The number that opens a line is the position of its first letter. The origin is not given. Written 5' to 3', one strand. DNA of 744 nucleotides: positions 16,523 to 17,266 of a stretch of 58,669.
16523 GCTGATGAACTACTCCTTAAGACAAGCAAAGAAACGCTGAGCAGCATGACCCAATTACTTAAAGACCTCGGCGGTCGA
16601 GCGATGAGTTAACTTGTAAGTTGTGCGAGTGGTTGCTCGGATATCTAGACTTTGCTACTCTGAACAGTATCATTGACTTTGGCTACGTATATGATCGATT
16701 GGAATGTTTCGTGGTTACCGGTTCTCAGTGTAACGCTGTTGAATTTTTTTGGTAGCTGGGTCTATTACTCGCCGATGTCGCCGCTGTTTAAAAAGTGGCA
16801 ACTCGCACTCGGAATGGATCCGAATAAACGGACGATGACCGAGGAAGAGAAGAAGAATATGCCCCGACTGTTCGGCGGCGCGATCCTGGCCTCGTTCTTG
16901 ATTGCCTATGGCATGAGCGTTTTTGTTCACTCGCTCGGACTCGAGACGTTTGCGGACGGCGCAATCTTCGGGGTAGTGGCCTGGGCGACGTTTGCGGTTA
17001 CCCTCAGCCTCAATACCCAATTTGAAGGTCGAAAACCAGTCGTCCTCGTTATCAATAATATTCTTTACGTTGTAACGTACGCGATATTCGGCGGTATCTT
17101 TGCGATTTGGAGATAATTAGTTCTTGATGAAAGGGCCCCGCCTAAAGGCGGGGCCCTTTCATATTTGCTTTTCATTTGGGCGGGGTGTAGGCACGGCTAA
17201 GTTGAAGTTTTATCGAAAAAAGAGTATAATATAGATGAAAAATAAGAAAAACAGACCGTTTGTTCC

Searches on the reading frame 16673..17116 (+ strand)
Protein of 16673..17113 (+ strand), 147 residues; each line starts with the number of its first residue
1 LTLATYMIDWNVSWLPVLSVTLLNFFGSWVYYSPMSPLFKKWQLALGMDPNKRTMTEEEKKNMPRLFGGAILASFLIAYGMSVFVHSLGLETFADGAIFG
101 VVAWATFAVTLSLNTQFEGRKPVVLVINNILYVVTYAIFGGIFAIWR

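Call 49: search_protein_families(library=pfam, proteins=[window:16673-17113:+], max_evalue=0.001)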
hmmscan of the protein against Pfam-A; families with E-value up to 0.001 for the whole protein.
window:16673-17113:+ (147 aa): 1 family
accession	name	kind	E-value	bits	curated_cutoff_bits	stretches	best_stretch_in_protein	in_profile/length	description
PF08570.15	DUF1761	-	8.3e-17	62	31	1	16-143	2-122/123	Protein of unknown function (DUF1761)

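Call 50: search_protein_families(library=padloc, proteins=[window:16673-17113:+], max_evalue=0.00001)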
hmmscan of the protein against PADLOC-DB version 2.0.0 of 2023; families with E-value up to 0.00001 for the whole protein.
window:16673-17113:+ (147 aa): 0 families

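Call 52: find_encoding_contigs(protein=window:16691-17116:+, flank=5000, max_places=8)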
Protein window:16691-17116:+ (141 aa): 3 contigs read that carry it; 1 place shown.
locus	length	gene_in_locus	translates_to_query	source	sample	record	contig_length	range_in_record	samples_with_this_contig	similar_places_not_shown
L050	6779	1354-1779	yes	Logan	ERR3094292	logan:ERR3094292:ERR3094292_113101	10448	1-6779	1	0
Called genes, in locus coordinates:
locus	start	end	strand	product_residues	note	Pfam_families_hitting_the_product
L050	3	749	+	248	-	?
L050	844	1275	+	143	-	-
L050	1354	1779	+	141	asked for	PF08570:DUF1761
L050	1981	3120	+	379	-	PF06114:Peptidase_M78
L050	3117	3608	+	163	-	PF14367:DUF4411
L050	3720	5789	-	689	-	PF00664:ABC_membrane, PF00005:ABC_tran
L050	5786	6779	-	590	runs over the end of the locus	PF00664:ABC_membrane, PF00005:ABC_tran, PF02463:SMC_N (faint)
